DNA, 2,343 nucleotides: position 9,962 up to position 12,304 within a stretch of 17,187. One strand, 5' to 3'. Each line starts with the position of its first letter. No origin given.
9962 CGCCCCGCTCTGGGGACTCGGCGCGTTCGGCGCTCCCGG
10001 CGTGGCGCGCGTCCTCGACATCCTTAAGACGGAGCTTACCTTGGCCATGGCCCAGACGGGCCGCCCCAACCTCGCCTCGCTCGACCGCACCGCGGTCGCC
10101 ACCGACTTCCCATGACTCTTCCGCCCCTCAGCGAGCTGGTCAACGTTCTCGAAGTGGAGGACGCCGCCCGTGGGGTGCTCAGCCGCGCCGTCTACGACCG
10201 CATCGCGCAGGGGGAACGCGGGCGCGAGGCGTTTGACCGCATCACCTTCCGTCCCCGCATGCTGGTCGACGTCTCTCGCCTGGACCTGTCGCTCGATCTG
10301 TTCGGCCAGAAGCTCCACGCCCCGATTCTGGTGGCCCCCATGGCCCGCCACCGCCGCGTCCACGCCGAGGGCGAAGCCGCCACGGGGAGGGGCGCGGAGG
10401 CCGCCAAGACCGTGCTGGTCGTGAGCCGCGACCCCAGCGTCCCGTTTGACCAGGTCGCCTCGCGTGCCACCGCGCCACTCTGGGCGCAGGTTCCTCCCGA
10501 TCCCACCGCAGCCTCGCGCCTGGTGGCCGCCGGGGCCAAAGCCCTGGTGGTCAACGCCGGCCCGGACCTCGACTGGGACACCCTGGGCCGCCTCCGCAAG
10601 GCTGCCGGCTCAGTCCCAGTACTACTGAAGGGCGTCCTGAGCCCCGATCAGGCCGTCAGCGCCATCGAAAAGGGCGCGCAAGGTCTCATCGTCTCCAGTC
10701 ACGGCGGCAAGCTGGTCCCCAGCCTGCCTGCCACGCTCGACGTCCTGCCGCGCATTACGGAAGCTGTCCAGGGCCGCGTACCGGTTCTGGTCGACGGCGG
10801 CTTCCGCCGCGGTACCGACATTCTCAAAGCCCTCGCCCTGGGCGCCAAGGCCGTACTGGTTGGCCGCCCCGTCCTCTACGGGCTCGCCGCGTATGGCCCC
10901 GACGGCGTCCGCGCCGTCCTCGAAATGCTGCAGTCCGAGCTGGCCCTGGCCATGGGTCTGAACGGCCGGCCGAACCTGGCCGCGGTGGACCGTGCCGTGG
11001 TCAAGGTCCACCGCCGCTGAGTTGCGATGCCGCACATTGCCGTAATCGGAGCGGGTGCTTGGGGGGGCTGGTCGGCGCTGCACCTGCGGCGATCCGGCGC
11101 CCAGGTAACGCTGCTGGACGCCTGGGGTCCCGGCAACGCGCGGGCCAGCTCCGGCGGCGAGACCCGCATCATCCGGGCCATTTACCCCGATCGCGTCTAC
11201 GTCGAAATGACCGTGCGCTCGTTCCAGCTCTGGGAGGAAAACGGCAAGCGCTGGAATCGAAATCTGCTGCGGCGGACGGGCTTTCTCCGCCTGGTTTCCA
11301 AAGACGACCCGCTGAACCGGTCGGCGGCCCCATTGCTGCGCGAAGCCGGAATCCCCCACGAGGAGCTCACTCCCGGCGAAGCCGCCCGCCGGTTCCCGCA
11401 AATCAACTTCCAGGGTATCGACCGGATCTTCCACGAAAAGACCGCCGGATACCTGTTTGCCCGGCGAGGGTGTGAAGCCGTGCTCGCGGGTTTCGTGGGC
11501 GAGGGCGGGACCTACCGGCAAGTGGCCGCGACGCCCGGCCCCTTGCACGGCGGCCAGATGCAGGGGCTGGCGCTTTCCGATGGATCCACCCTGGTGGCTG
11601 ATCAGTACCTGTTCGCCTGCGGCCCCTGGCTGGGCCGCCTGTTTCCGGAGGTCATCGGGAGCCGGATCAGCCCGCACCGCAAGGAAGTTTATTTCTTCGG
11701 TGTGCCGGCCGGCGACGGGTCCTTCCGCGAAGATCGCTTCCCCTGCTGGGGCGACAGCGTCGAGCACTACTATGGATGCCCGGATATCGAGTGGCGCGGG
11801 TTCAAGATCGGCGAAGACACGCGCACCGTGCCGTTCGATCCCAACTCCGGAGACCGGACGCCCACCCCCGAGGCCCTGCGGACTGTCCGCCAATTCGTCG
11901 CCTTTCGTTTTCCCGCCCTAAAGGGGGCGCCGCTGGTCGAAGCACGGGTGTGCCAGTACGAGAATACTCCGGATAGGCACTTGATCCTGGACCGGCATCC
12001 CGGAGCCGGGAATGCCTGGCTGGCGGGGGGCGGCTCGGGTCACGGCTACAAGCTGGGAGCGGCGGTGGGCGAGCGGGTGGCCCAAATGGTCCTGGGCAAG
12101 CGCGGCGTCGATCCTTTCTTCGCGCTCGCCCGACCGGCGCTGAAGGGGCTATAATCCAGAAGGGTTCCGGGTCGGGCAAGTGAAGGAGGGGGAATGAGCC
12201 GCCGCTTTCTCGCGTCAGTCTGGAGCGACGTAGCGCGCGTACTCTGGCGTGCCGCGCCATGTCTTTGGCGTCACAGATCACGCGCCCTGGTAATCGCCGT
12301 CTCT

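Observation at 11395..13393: Relic copy of the FAD-oxidoreductase gene downstream of the secreted-protein gene, a footprint of duplication or insertion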

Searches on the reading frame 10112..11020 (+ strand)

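Call 5: search_protein_families(library=pfam, proteins=[window:10112-11020:+], max_evalue=0.01)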
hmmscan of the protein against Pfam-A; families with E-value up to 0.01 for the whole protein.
window:10112-11020:+ (302 aa): 6 families
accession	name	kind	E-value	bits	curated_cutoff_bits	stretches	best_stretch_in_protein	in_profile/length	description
PF01070.24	FMN_dh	-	3.1e-80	270.3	24.9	2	150-297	202-348/350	FMN-dependent dehydrogenase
PF05690.20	ThiG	-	1e-07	32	23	1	215-252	170-205/247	Thiazole biosynthesis protein ThiG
PF00478.31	IMPDH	-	1.1e-06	28.4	25.6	1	202-252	190-237/345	IMP dehydrogenase / GMP reductase domain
PF03060.21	NMO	-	1.6e-06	28.2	28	1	171-253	139-224/331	Nitronate monooxygenase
PF01645.23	Glu_synthase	-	3.3e-05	23.7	20.4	1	216-255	269-308/369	Conserved region in glutamate synthase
PF00977.27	His_biosynth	-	0.0045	16.9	23.6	0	207-252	60-103/228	Histidine biosynthesis protein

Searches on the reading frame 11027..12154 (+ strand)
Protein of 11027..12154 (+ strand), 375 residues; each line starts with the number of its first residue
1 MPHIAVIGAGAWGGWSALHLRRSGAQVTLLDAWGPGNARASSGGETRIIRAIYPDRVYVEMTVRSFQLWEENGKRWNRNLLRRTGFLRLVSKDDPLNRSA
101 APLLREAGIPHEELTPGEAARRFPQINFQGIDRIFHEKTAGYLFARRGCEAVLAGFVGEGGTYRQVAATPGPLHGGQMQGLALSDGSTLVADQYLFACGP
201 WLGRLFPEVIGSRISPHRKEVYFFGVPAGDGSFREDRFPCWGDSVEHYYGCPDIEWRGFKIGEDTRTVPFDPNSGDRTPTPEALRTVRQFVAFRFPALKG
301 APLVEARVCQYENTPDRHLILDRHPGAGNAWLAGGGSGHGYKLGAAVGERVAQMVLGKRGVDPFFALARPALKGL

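Call 5: search_protein_families(library=pfam, proteins=[window:11027-12154:+], max_evalue=0.01)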
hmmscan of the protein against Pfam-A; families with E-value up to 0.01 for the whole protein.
window:11027-12154:+ (375 aa): 2 families
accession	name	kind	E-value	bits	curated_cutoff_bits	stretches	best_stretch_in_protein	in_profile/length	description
PF01266.30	DAO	-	2.9e-39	136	27.9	1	4-354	2-353/353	FAD dependent oxidoreductase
PF02558.23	ApbA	-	0.00019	21.5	22.2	1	4-47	1-44/150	Ketopantoate reductase PanE/ApbA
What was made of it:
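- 11027..12154 (+): Intact parent gene: a 375-aa FAD-dependent amine oxidase, similar to monomeric sarcosine oxidase / N-methyltryptophan oxidase. Pfam DAO PF01266 matched over its full length, E 2.9e-39 (call 5).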

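Call 12: find_homologous_proteins(query=window:11027-12154:+, max_evalue=1e-20)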
Query window:11027-12154:+ (375 aa): 8000 proteins with E <= 1e-20 among 8000 candidates; the best 120 are listed.
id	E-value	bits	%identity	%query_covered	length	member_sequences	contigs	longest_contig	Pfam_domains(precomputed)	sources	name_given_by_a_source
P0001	9.8e-241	817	93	100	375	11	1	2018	PF01266.31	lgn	-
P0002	1.2e-178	613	69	98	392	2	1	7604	PF01266.31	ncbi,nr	ncbi:MAG: FAD-dependent oxidoreductase [Acidobacteria bacterium]|nr:FAD-dependent oxidoreductase [Ac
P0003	5.1e-166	571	66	99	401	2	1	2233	PF01266.31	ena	-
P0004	2.9e-165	569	66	98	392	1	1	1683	PF01266.31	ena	-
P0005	8.3e-165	567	67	98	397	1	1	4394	PF01266.31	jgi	jgi:monomeric sarcosine oxidase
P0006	2.7e-164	565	64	98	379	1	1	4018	PF01266.31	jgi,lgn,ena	-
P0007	1.2e-162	560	64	98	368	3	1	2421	PF01266.31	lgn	-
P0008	2.5e-162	559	65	98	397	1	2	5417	PF01266.31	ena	-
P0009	3.4e-162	559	65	98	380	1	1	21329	PF01266.31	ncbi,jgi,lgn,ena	-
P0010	9.9e-162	557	65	98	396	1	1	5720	PF01266.31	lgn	-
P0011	1.7e-161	556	66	98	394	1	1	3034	PF01266.31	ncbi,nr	ncbi:MAG: FAD-dependent oxidoreductase, partial [Acidobacteria bacterium]|nr:FAD-dependent oxidoredu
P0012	1.2e-160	553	65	98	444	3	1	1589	PF01266.31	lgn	-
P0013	1.4e-160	553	64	98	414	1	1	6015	PF01266.31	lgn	-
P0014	1.7e-160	553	67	97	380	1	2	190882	PF01266.31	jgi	jgi:glycine/D-amino acid oxidase-like deaminating enzyme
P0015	5.8e-160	551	64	98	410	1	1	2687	PF01266.31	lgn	-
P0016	1.3e-159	550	65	98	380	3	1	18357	PF01266.31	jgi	jgi:glycine/D-amino acid oxidase-like deaminating enzyme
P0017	1.6e-159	550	65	97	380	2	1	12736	PF01266.31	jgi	jgi:glycine/D-amino acid oxidase-like deaminating enzyme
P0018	7.0e-159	548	64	97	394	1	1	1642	PF01266.31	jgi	jgi:glycine/D-amino acid oxidase-like deaminating enzyme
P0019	9.8e-159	547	63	99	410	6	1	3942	PF01266.31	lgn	-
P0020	4.8e-158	545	66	98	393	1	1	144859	PF01266.31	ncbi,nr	ncbi:MAG: FAD-dependent oxidoreductase [Bryobacteraceae bacterium]|nr:FAD-dependent oxidoreductase [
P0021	1.2e-157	544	64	98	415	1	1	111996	PF01266.31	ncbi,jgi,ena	-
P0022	3.8e-157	542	65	97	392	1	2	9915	PF01266.31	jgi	jgi:glycine/D-amino acid oxidase-like deaminating enzyme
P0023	3.4e-156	539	64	98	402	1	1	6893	PF01266.31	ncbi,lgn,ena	-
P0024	3.5e-156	539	62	98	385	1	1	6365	PF01266.31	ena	-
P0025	3.7e-156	539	63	98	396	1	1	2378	PF01266.31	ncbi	-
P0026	4.2e-156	538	63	99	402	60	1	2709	PF01266.31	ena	-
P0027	6.3e-156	538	62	98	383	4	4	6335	PF01266.31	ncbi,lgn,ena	-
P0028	7.7e-156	538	63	98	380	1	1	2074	PF01266.31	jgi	jgi:glycine/D-amino acid oxidase-like deaminating enzyme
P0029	1.7e-155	536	65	98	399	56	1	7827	PF01266.31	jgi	-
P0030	6.3e-155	535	64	98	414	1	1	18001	PF01266.31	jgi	jgi:glycine/D-amino acid oxidase-like deaminating enzyme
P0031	1.7e-154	533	61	99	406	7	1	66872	PF01266.31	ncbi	-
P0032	2.7e-154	533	63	98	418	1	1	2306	PF01266.31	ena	-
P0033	5.7e-154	531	62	98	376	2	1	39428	PF01266.31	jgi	jgi:glycine/D-amino acid oxidase-like deaminating enzyme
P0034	2.4e-153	529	63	98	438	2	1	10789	PF01266.31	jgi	jgi:glycine/D-amino acid oxidase-like deaminating enzyme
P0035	3.7e-153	529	62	98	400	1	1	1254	PF01266.31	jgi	jgi:monomeric sarcosine oxidase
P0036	1.3e-152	527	61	98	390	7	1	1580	PF01266.31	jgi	jgi:monomeric sarcosine oxidase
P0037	1.4e-152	527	62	98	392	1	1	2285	PF01266.31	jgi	jgi:monomeric sarcosine oxidase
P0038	1.6e-152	527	62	98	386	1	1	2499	PF01266.31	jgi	jgi:glycine/D-amino acid oxidase-like deaminating enzyme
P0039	1.7e-152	527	63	98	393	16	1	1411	PF01266.31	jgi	jgi:monomeric sarcosine oxidase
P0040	1.9e-152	526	61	98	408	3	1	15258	PF01266.31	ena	-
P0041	3.9e-152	525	60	99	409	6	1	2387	PF01266.31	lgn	-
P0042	3.9e-152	525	62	98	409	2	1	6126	PF01266.31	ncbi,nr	ncbi:MAG: FAD-dependent oxidoreductase [Acidobacteria bacterium]|nr:FAD-dependent oxidoreductase [Ac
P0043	6.1e-152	525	61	98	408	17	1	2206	PF01266.31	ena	-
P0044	6.5e-152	525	62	98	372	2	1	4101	PF01266.31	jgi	jgi:glycine/D-amino acid oxidase-like deaminating enzyme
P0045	6.9e-152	525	61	98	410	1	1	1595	PF01266.31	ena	-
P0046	7.2e-152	525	62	98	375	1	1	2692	PF01266.31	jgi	jgi:glycine/D-amino acid oxidase-like deaminating enzyme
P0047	8.8e-152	524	62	98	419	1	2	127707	PF01266.31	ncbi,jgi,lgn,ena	-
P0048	1.0e-151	524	63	98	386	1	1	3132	PF01266.31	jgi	-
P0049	1.1e-151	524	61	98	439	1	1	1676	PF01266.31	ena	-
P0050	2.1e-151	523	62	98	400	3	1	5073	PF01266.31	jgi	jgi:monomeric sarcosine oxidase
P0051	3.3e-151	522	61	98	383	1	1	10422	PF01266.31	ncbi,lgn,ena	-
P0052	3.4e-151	522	62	98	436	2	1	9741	PF01266.31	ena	-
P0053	3.4e-151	522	61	98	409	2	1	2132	PF01266.31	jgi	jgi:sarcosine oxidase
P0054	5.6e-151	522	61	98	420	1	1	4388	PF01266.31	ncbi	-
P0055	6.0e-151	521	62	98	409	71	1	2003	PF01266.31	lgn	-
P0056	6.9e-151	521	62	98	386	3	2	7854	PF01266.31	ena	-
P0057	8.5e-151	521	63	98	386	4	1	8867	PF01266.31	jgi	-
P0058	2.4e-150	519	62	98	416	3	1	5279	PF01266.31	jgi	jgi:monomeric sarcosine oxidase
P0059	2.8e-150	519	61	98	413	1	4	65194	PF01266.31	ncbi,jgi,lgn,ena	ncbi:MAG TPA: FAD-dependent oxidoreductase [Thermoanaerobaculia bacterium]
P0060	3.2e-150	519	61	98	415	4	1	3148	PF01266.31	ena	-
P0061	3.3e-150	519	60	98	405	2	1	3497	PF01266.31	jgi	jgi:glycine/D-amino acid oxidase-like deaminating enzyme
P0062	3.5e-150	519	63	98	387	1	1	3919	PF01266.31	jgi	jgi:monomeric sarcosine oxidase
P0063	4.6e-150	519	59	98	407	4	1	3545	PF01266.31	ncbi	ncbi:MAG TPA: FAD-dependent oxidoreductase [Acidobacteriota bacterium]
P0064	4.9e-150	518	62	98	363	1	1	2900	PF01266.31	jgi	jgi:glycine/D-amino acid oxidase-like deaminating enzyme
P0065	5.2e-150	518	61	98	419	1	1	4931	PF01266.31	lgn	-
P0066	6.4e-150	518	60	98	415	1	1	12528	PF01266.31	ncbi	-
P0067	6.8e-150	518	61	98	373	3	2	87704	PF01266.31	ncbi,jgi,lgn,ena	-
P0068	7.4e-150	518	61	94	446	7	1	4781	PF01266.31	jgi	jgi:glycine/D-amino acid oxidase-like deaminating enzyme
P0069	8.5e-150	518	58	99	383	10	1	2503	PF01266.31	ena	-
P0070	8.8e-150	518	61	99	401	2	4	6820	PF01266.31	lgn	-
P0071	1.7e-149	517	61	98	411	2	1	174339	PF01266.31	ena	-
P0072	1.9e-149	517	60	99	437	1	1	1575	PF01266.31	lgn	-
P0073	5.3e-149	515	61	98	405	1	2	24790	PF01266.31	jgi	-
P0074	5.8e-149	515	60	99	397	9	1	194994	PF01266.31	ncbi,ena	-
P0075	7.5e-149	515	60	98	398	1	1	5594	PF01266.31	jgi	-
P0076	7.8e-149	514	60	98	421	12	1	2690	PF01266.31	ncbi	-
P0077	8.0e-149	514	60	99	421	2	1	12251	PF01266.31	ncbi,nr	ncbi:MAG TPA: FAD-dependent oxidoreductase [Candidatus Polarisedimenticolia bacterium]|nr:FAD-depend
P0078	8.9e-149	514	61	98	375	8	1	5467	PF01266.31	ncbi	ncbi:MAG: FAD-dependent oxidoreductase, partial [Thermoanaerobaculia bacterium]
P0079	9.4e-149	514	61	98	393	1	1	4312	PF01266.31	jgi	jgi:monomeric sarcosine oxidase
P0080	9.5e-149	514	62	98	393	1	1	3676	PF01266.31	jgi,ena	-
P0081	1.2e-148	514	61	98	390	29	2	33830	PF01266.31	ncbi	-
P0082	1.2e-148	514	60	98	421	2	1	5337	PF01266.31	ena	-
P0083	1.5e-148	514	61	98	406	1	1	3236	PF01266.31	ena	-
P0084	1.6e-148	513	60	100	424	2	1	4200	PF01266.31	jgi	jgi:glycine/D-amino acid oxidase-like deaminating enzyme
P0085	1.9e-148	513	61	98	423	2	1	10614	PF01266.31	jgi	-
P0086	2.1e-148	513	62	98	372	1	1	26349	PF01266.31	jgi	jgi:monomeric sarcosine oxidase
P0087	2.4e-148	513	62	98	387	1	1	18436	PF01266.31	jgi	jgi:monomeric sarcosine oxidase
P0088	2.4e-148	513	60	98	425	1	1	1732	PF01266.31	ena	-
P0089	2.8e-148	513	62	98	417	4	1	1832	PF01266.31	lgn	-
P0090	5.9e-148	512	62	98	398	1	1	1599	PF01266.31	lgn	-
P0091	6.1e-148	512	62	98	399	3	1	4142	PF01266.31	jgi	jgi:glycine/D-amino acid oxidase-like deaminating enzyme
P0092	6.1e-148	512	60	98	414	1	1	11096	PF01266.31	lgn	-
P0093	7.0e-148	511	61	98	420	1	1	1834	PF01266.31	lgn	-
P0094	7.4e-148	511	61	98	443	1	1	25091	PF01266.31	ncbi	-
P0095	8.7e-148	511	62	98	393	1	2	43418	PF01266.31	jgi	jgi:monomeric sarcosine oxidase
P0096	9.2e-148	511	62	97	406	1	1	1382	PF01266.31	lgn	-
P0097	1.0e-147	511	60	99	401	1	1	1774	PF01266.31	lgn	-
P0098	1.2e-147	511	60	98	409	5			PF01266.31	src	-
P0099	1.3e-147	511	60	98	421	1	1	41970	PF01266.31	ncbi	-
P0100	1.3e-147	511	59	98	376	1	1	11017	PF01266.31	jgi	-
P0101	1.5e-147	510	61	98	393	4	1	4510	PF01266.31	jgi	jgi:monomeric sarcosine oxidase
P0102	1.8e-147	510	61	98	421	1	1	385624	PF01266.31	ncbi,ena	-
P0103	2.2e-147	510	61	98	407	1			PF01266.31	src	-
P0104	3.2e-147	509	61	98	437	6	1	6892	PF01266.31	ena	-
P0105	3.2e-147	509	60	97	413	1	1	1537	PF01266.31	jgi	jgi:glycine/D-amino acid oxidase-like deaminating enzyme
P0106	5.0e-147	509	59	98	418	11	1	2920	PF01266.31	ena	-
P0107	5.1e-147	509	61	98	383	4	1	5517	PF01266.31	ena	-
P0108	5.2e-147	508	60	98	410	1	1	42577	PF01266.31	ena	-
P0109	5.9e-147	508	61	98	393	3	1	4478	PF01266.31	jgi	jgi:monomeric sarcosine oxidase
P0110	6.0e-147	508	61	98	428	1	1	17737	PF01266.31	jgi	jgi:monomeric sarcosine oxidase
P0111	6.2e-147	508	60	98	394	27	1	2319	PF01266.31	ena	-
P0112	7.1e-147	508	59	98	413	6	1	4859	PF01266.31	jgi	jgi:glycine/D-amino acid oxidase-like deaminating enzyme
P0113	7.2e-147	508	60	98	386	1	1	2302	PF01266.31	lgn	-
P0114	8.0e-147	508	59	98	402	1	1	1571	PF01266.31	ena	-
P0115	8.2e-147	508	61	98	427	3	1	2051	PF01266.31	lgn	-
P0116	8.8e-147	508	63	98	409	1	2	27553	PF01266.31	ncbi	-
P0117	1.0e-146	508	60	98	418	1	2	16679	PF01266.31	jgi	jgi:glycine/D-amino acid oxidase-like deaminating enzyme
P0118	1.1e-146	507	60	98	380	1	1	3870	PF01266.31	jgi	jgi:glycine/D-amino acid oxidase-like deaminating enzyme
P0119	1.1e-146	507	59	98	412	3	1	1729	PF01266.31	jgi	jgi:monomeric sarcosine oxidase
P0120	1.4e-146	507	60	93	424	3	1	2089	PF01266.31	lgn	-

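Call 13: find_encoding_contigs(protein=P0001, flank=10000, max_places=10)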
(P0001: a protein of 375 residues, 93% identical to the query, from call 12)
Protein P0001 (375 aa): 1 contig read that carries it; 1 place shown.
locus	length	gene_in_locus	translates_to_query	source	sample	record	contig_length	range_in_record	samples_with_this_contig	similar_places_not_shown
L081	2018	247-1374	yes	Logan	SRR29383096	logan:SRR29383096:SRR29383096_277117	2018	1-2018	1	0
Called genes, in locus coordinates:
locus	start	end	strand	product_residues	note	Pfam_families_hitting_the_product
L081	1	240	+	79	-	?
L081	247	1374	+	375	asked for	PF01266:DAO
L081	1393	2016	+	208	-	?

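Call 14: find_encoding_contigs(protein=P0002, flank=10000, max_places=5)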
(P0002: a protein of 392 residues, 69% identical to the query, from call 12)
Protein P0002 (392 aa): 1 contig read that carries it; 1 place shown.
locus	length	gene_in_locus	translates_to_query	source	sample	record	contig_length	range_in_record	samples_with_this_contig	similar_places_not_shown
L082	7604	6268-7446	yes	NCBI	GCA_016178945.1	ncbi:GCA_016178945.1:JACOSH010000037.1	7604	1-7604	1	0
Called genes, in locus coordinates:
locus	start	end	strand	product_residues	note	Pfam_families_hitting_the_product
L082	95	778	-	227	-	PF10518:TAT_signal (faint)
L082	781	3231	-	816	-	PF00930:DPPIV_N (faint), PF26549:Tricorn_N, PF26550:Tricorn_2nd, PF26549:Tricorn_N, PF07676:PD40 (weak), PF26550:Tricorn_2nd (weak), PF26549:Tricorn_N, PF07676:PD40, +1 more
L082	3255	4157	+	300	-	PF04909:Amidohydro_2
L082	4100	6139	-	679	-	PF05448:AXE1 (weak), PF01738:DLH (faint), PF02129:Peptidase_S15 (faint), PF00561:Abhydrolase_1 (faint), PF12146:Hydrolase_4 (faint), PF00326:Peptidase_S9 (faint)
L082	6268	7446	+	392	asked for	PF01266:DAO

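Call 27: search_protein_families(library=ncbifam, proteins=[window:11027-12151:+], max_evalue=1)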
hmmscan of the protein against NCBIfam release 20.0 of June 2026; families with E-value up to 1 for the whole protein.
window:11027-12151:+ (375 aa): 33 families (the best 25 are shown)
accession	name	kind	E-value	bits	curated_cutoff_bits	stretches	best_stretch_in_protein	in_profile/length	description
NF008425.0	PRK11259.1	equivalog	7e-60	202.9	257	1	4-359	7-362/377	N-methyl-L-tryptophan oxidase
TIGR01377.1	soxA_mon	subfamily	6.3e-48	163.4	479.65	1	5-356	4-359/381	amino oxidase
TIGR02352.1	thiamin_ThiO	equivalog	4.9e-10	39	250.8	2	4-209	1-214/351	glycine oxidase ThiO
NF040813.1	pro_dh_Thprot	equivalog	2.1e-07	30.4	600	2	4-43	2-42/362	D-proline dehydrogenase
TIGR03364.1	HpnW_proposed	hypoth_equivalog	0.00013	21.1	285.1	1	4-211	3-206/365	TIGR03364 family FAD-dependent oxidoreductase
NF049967.1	QhpG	equivalog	0.0019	17.2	240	1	4-36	1-33/423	flavin-dependent monooxygenase QhpG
NF002480.1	PRK01747.1-1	equivalog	0.0045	15.4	540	1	3-45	250-291/645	bifunctional tRNA (5-methylaminomethyl-2-thiouridine)(34)-methyltransferase MnmC2/FAD-dependent 5-carboxymethylaminomethyl-2-thiouridine(34)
TIGR03197.1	MnmC_Cterm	equivalog_domain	0.0059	15.7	174.2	1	3-36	1-35/400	FAD-dependent 5-carboxymethylaminomethyl-2-thiouridine(34) oxidoreductase MnmC1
NF005091.0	PRK06522.2-2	equivalog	0.0072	15.5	252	1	2-30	2-30/302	2-dehydropantoate 2-reductase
NF003724.0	PRK05329.2-3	equivalog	0.0078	15.3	327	1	2-44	2-43/426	glycerol-3-phosphate dehydrogenase subunit GlpB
NF005089.0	PRK06522.1-4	subfamily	0.0084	15.5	223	1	3-30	2-29/326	2-dehydropantoate 2-reductase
TIGR00745.1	apbA_panE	subfamily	0.0087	15.4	141.35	1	4-33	2-31/305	2-dehydropantoate 2-reductase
TIGR02485.1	CobZ_N-term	equivalog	0.025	13.4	372.55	1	4-51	4-50/437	FAD-dependent tricarballylate dehydrogenase TcuA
NF050086.1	pipecolate_AmaA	exception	0.03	13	600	1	4-36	28-60/425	L-pipecolate oxidase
NF005088.0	PRK06522.1-2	subfamily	0.031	13.4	371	1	4-34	3-33/308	2-dehydropantoate 2-reductase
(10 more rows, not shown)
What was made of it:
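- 11027..12154 (+): The best NCBIfam hits are N-methyl-L-tryptophan oxidase and soxA_mon, both below their cut-offs (call 27).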

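Call 62: search_solved_structures(query=window:11027-12151:+, max_evalue=1e-10)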
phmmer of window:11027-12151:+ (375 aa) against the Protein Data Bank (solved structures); distinct sequences matched with E-value up to 1e-10: 25.
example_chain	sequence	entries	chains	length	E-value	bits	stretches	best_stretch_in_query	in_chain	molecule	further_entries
7exs_A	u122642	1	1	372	2.4e-39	139.1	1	4-357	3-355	Sarcosine oxidase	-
1l9c_A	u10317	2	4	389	4.3e-35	125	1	4-373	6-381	Monomeric Sarcosine Oxidase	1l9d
1el5_A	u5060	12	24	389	8.2e-35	124.1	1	4-373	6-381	SARCOSINE OXIDASE | SARCOSINE OXIDE | Monomeric sarcosine oxidase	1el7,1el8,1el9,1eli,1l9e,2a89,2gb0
9u3b_A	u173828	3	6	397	8.9e-35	124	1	4-373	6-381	Monomeric sarcosine oxidase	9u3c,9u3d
3bhf_A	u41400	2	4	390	2.1e-34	122.7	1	4-373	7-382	Monomeric sarcosine oxidase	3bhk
3m12_A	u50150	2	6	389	2.2e-34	122.7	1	4-373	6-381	Monomeric Sarcosine Oxidase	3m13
1zov_A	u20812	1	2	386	4.4e-34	121.7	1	4-373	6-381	Monomeric sarcosine oxidase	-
3m0o_A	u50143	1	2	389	5.6e-34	121.4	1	4-373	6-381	Monomeric sarcosine oxidase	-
9u3e_A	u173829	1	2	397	1.4e-33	120.1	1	4-373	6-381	Monomeric sarcosine oxidase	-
9u3f_A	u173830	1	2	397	1.6e-33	119.8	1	4-373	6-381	Monomeric sarcosine oxidase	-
2uzz_A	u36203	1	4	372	6.6e-23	84.9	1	4-359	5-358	N-METHYL-L-TRYPTOPHAN OXIDASE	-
9hj5_A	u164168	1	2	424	1.6e-16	63.9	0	278-357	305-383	Engineered Fructosyl Peptide Oxidase - D7 mutant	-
1y56_B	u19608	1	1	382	8.4e-16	61.5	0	275-356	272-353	sarcosine oxidase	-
5t1e_A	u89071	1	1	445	3e-14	56.4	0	4-205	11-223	Uncharacterized protein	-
5t1f_A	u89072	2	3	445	3.3e-14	56.3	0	4-205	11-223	Uncharacterized protein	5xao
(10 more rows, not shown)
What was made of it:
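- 11027..12154 (+): The best PDB matches are sarcosine oxidases, E 2e-39 (call 62).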
